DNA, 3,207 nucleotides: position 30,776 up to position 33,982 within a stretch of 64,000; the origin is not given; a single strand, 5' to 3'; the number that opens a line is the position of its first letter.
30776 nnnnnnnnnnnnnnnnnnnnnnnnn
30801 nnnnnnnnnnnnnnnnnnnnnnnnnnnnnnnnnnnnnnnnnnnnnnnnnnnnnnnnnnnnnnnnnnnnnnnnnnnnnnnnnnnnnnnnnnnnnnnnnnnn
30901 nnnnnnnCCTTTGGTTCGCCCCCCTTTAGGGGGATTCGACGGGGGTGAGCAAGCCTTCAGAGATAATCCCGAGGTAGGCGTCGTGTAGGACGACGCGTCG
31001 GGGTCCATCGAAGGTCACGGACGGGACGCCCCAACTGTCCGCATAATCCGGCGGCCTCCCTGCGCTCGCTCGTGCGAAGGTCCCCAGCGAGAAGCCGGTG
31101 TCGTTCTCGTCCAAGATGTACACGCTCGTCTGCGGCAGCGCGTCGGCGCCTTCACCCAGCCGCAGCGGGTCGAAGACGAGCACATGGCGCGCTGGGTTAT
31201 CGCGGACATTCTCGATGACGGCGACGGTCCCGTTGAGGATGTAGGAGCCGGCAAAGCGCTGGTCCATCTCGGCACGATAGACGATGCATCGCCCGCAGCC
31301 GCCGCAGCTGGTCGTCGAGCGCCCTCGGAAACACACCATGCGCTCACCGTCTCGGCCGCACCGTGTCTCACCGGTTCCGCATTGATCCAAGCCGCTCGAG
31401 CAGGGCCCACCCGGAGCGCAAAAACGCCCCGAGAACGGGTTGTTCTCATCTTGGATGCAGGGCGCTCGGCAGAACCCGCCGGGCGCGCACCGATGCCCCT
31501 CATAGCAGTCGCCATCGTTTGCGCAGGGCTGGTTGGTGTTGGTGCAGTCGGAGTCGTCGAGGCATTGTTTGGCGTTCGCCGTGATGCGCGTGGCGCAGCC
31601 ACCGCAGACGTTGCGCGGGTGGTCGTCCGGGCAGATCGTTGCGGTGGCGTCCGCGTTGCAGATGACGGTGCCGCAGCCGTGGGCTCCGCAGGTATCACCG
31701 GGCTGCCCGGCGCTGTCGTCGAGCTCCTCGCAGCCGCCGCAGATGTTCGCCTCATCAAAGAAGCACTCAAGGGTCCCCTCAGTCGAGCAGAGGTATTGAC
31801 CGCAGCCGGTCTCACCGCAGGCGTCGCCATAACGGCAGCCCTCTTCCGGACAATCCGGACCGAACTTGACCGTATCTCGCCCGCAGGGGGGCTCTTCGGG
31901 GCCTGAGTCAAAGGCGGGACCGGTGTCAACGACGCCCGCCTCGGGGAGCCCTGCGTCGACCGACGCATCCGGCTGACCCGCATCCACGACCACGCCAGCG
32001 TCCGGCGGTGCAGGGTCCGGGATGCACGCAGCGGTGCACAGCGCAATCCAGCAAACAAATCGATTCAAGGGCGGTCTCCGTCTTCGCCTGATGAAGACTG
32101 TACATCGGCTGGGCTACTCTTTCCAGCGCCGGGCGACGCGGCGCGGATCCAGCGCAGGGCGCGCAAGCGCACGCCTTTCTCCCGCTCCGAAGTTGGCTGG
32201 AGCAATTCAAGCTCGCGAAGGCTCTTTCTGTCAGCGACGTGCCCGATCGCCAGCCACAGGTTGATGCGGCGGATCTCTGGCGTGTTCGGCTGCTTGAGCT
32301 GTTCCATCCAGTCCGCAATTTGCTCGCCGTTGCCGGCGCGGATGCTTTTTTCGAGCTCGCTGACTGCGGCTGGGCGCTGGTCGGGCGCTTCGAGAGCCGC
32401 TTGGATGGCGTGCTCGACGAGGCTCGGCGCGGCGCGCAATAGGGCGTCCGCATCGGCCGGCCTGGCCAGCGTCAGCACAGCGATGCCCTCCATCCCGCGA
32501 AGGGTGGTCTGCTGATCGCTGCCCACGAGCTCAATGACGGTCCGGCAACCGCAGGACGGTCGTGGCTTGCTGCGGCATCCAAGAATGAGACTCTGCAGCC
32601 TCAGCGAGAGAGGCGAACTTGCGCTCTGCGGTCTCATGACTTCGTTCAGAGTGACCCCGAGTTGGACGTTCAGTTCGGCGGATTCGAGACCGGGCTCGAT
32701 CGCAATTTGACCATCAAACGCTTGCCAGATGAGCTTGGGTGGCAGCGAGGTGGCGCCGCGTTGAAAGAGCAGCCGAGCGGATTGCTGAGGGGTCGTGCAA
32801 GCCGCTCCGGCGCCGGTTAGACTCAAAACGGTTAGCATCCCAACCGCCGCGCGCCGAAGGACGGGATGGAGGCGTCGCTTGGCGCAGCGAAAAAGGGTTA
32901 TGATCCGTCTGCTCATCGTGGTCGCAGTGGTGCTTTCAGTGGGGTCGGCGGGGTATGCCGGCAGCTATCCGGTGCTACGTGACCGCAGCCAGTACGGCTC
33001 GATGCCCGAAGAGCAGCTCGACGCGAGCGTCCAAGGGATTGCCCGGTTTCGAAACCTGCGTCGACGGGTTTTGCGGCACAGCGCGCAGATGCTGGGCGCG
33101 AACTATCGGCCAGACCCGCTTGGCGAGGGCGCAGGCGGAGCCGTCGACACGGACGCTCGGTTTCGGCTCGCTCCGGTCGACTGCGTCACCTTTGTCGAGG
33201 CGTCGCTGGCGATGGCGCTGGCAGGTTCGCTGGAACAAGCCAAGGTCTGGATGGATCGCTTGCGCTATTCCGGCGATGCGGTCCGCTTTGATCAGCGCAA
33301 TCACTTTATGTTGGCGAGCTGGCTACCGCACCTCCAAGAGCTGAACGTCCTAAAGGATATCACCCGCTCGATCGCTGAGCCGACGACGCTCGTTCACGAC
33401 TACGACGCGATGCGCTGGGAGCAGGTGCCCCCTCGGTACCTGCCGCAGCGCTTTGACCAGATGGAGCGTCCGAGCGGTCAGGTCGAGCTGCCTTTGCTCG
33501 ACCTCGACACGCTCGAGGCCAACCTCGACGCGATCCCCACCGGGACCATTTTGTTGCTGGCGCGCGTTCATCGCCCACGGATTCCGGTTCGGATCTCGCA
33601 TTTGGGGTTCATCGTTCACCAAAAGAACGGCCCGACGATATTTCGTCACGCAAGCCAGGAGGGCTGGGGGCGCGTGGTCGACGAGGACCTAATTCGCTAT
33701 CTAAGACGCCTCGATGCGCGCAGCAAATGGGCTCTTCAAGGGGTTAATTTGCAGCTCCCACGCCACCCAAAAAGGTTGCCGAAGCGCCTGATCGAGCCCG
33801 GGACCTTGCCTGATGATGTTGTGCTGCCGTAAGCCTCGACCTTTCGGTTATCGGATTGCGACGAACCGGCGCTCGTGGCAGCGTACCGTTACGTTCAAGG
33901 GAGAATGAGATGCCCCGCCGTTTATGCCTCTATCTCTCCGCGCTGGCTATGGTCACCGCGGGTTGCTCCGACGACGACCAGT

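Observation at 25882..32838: Six-gene translationally coupled envelope operon around an MMPL transporter and a calcium-repeat OmpA protein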

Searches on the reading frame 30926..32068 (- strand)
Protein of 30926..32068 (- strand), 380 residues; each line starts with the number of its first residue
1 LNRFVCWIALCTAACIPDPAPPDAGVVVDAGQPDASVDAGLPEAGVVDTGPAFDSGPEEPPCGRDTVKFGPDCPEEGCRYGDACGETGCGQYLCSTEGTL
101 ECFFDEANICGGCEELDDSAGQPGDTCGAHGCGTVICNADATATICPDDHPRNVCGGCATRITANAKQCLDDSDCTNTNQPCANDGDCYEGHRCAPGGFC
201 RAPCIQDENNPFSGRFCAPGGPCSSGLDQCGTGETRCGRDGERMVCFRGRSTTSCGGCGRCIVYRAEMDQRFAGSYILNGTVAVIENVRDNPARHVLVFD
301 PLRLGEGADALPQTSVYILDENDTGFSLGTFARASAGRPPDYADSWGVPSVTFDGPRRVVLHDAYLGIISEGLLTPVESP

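Call 3: search_protein_families(library=pfam, proteins=[window:30926-32068:-], max_evalue=0.01)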
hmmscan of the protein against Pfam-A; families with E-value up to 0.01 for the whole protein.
window:30926-32068:- (380 aa): 0 families

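Call 4: search_protein_families(library=ncbifam, proteins=[window:30926-32068:-], max_evalue=0.01)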
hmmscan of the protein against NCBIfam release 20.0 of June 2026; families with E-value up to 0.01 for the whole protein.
window:30926-32068:- (380 aa): 0 families

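Call 18: find_homologous_proteins(query=window:30926-32068:-, max_evalue=0.001)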
Query window:30926-32068:- (380 aa): 11 proteins with E <= 0.001 among 2516 candidates.
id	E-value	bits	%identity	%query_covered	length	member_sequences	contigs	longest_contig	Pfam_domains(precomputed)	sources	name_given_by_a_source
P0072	5.8e-222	755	86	100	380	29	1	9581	-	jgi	-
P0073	1.7e-203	695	79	99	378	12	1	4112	-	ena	-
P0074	6.6e-198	676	81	90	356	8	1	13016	-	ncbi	-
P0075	1.0e-193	662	78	98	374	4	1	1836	-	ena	-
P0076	3.6e-127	443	56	99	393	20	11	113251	-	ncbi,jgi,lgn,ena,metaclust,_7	metaclust:\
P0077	5.1e-117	410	82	58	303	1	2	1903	-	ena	-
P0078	3.8e-116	407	55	97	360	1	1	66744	-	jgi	jgi:hypothetical protein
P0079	6.3e-113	396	51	98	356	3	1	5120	-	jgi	jgi:hypothetical protein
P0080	1.2e-42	165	37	95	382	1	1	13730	-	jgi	jgi:hypothetical protein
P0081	4.4e-41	159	36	91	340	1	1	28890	-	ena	-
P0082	2.3e-30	124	35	90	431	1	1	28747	-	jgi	-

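Call 19: find_encoding_contigs(protein=P0076, flank=10000, max_places=2)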
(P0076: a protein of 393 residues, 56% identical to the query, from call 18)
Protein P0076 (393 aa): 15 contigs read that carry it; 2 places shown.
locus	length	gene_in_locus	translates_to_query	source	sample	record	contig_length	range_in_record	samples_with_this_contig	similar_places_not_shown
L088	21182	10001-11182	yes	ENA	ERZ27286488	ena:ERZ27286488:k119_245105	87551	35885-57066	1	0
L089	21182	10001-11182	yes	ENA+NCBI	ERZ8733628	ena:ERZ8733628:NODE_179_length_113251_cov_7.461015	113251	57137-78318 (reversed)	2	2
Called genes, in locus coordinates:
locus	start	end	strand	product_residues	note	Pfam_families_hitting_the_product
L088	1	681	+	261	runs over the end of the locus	PF00460:Flg_bb_rod, PF22692:LlgE_F_G_D1, PF06429:Flg_bbr_C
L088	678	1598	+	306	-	PF13144:ChapFlgA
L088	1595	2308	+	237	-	PF02107:FlgH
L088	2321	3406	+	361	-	PF02119:FlgI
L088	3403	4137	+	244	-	PF10135:Rod-binding, PF01551:Peptidase_M23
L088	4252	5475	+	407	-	PF04055:Radical_SAM, PF12544:LAM_C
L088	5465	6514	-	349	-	PF01118:Semialdhyde_dh, PF22698:Semialdhyde_dhC_1, PF02774:Semialdhyde_dhC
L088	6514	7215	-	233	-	PF00702:Hydrolase, PF12710:HAD, PF13419:HAD_2, PF13242:Hydrolase_like (weak)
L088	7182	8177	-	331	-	-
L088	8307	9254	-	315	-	PF07313:AmiA-like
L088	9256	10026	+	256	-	-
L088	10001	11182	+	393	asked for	-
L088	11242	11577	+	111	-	PF14346:DUF4398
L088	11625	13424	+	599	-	PF02412:TSP_3 (faint), PF00691:OmpA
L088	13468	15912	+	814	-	PF03176:MMPL, PF02460:Patched (faint), PF12349:Sterol-sensing (faint), PF03176:MMPL, PF00873:ACR_tran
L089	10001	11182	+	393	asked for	-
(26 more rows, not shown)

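Call 20: find_encoding_contigs(protein=P0080, flank=10000, max_places=2)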
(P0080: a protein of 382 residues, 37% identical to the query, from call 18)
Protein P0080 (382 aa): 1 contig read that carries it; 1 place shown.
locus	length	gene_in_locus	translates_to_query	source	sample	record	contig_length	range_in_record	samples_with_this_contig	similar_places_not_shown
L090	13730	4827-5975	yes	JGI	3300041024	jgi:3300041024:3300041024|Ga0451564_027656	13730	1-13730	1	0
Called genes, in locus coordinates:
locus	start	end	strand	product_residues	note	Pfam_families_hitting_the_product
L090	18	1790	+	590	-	-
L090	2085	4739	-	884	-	PF00675:Peptidase_M16, PF05193:Peptidase_M16_C, PF00675:Peptidase_M16, PF05193:Peptidase_M16_C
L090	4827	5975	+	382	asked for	-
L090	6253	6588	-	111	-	-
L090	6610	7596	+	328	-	PF10102:DUF2341 (weak), PF13385:Laminin_G_3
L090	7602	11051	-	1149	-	PF13646:HEAT_2 (faint)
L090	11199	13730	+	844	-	?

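Call 21: find_encoding_contigs(protein=P0081, flank=10000, max_places=2)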
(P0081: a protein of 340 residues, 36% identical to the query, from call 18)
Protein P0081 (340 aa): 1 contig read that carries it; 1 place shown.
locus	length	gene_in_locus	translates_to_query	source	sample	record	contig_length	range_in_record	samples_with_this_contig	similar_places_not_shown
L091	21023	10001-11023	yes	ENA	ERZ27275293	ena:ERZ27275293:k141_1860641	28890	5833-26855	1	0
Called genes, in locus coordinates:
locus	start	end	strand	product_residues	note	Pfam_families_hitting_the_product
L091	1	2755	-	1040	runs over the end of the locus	PF13646:HEAT_2, PF00027:cNMP_binding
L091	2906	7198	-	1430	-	-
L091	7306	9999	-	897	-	PF00675:Peptidase_M16, PF05193:Peptidase_M16_C, PF00675:Peptidase_M16, PF05193:Peptidase_M16_C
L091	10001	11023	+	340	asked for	-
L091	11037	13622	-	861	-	PF05157:MshEN, PF13646:HEAT_2 (weak)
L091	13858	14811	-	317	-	PF13191:AAA_16 (weak), PF13604:AAA_30 (faint), PF25201:nSTAND6 (weak), PF13401:AAA_22, PF07728:AAA_5 (weak)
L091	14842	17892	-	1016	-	PF00515:TPR_1 (faint), PF07719:TPR_2 (faint), PF12895:ANAPC3 (faint), PF13174:TPR_6 (faint), PF13181:TPR_8 (faint), PF13371:TPR_9 (faint), PF13414:TPR_11 (faint), PF13424:TPR_12 (faint), +9 more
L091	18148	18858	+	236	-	-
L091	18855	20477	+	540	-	PF04932:Wzy_C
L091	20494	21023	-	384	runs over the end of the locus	PF01820:Dala_Dala_lig_N, PF02786:CPSase_L_D2 (weak), PF02222:ATP-grasp, PF07478:Dala_Dala_lig_C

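Call 22: find_encoding_contigs(protein=P0082, flank=10000, max_places=2)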
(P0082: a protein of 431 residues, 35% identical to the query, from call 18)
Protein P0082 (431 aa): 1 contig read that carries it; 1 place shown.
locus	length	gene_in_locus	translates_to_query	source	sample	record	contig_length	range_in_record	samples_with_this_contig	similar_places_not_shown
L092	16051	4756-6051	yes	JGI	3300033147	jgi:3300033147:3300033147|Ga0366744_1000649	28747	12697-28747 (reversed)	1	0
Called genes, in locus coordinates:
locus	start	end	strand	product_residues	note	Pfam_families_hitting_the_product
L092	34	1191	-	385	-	-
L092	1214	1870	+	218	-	-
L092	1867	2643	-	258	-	PF08713:DNA_alkylation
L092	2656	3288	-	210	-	PF01618:MotA_ExbB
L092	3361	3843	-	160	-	PF00578:AhpC-TSA (weak)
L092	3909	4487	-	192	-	PF13505:OMP_b-brl (weak)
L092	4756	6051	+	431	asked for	-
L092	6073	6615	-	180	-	-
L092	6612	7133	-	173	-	-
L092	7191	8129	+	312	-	-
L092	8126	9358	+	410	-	PF03781:FGE-sulfatase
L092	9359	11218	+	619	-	PF02743:dCache_1, PF00672:HAMP, PF00512:HisKA, PF02518:HATPase_c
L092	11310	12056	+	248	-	PF00072:Response_reg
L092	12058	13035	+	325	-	PF04773:FecR, PF09136:Glucodextran_B, PF19077:Big_13 (weak)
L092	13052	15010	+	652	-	PF02369:Big_1 (faint), PF09134:Invasin_D3 (faint)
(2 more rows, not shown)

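Call 36: search_protein_families(library=pfam, proteins=[window:30926-32068:-], max_evalue=10)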
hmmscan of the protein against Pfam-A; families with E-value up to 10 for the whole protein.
window:30926-32068:- (380 aa): 1 family
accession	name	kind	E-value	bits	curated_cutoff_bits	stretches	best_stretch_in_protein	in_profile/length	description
PF00299.24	Squash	-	0.11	13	22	1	181-200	9-28/29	Squash family serine protease inhibitor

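Call 40: predict_structure(alignment_id=A3)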
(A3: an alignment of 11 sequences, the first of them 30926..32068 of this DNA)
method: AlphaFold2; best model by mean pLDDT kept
length: 380 residues; sequences in the alignment: 11
mean_pLDDT: 64.2   pTM: 0.42
mean pLDDT of the five models: 64.2, 50.9, 49.8, 48.2, 44.8
residues with pLDDT >= 90: 31; 70-90: 149; 50-70: 84; < 50: 116
segments of 3 or more residues with pLDDT < 50: 1-60, 64-88, 227-230, 249-259, 289-292, 334-343
pLDDT, mean of each block of 10 residues (from residue 1): 42 36 30 26 28 36 46 40 41 58 64 81 86 86 87 77 70 82 84 89 82 78 60 64 62 39 79 67 68 66 64 83 86 46 64 83 84 73
secondary structure, 60 per line:
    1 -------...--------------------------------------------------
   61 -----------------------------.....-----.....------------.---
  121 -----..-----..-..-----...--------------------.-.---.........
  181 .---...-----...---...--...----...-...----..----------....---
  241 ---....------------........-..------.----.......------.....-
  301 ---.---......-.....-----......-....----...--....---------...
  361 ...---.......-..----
elements in order: E90-94 E100-104 E143-145 H172-175 E176-181 E193-195 E199-201 E204-206 E215-217 E234-237 E244-247 E260-267 E282-288 E295-299 H308-313 E315-319 E325-330 H332-335 E345-348 E358-363 E367-373

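Call 69: search_solved_structures(query=A3, max_evalue=1)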
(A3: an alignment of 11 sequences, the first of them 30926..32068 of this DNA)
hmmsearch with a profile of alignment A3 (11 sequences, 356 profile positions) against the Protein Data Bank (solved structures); distinct sequences matched with E-value up to 1: 0.

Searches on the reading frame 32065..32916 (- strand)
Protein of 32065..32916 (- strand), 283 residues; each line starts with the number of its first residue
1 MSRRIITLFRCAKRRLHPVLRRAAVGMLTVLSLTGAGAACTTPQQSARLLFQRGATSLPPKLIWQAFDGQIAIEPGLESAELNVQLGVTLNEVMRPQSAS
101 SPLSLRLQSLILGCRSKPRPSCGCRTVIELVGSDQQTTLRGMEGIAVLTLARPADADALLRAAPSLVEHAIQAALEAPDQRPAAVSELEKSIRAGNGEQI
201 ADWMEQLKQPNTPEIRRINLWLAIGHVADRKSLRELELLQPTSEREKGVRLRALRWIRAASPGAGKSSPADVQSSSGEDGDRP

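Call 3: search_protein_families(library=pfam, proteins=[window:32065-32916:-], max_evalue=0.01)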
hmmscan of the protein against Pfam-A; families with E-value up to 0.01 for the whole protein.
window:32065-32916:- (283 aa): 0 families

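Call 4: search_protein_families(library=ncbifam, proteins=[window:32065-32916:-], max_evalue=0.01)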
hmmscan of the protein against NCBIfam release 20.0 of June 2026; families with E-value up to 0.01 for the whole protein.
window:32065-32916:- (283 aa): 0 families

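Call 36: search_protein_families(library=pfam, proteins=[window:32065-32838:-], max_evalue=10)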
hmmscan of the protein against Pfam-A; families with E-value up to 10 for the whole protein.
window:32065-32838:- (257 aa): 1 family
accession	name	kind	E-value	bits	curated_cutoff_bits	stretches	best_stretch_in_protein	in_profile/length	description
PF20231.3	DUF6589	-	0.093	11.8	27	1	131-195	49-109/410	Family of unknown function (DUF6589)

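Call 68: search_solved_structures(query=A6, max_evalue=10)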
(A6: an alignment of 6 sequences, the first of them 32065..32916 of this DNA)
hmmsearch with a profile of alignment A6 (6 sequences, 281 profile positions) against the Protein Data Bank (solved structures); distinct sequences matched with E-value up to 10: 1.
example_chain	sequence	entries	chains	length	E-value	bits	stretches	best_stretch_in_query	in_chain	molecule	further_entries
9ny7_A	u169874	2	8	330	1.1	11.8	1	32-73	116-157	Ribose operon repressor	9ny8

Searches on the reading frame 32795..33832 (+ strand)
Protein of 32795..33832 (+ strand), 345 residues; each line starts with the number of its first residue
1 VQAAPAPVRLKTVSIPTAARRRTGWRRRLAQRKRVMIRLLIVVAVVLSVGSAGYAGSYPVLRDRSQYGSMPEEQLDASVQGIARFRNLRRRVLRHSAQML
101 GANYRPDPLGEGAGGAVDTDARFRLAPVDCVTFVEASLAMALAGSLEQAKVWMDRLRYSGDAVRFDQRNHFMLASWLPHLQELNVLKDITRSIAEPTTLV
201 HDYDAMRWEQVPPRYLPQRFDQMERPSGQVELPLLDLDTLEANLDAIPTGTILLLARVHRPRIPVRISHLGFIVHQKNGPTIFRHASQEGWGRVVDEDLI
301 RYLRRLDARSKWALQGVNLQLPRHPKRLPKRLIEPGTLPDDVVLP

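Call 3: search_protein_families(library=pfam, proteins=[window:32795-33832:+], max_evalue=0.01)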
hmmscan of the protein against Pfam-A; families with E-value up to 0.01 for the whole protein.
window:32795-33832:+ (345 aa): 1 family
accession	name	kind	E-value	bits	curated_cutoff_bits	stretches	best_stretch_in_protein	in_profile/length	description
PF07313.18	AmiA-like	-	2.2e-22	80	27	1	96-305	3-198/202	N-acetylmuramoyl-L-alanine amidase-like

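Call 4: search_protein_families(library=ncbifam, proteins=[window:32795-33832:+], max_evalue=0.01)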
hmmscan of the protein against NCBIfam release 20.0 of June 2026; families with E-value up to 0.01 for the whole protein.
window:32795-33832:+ (345 aa): 0 families
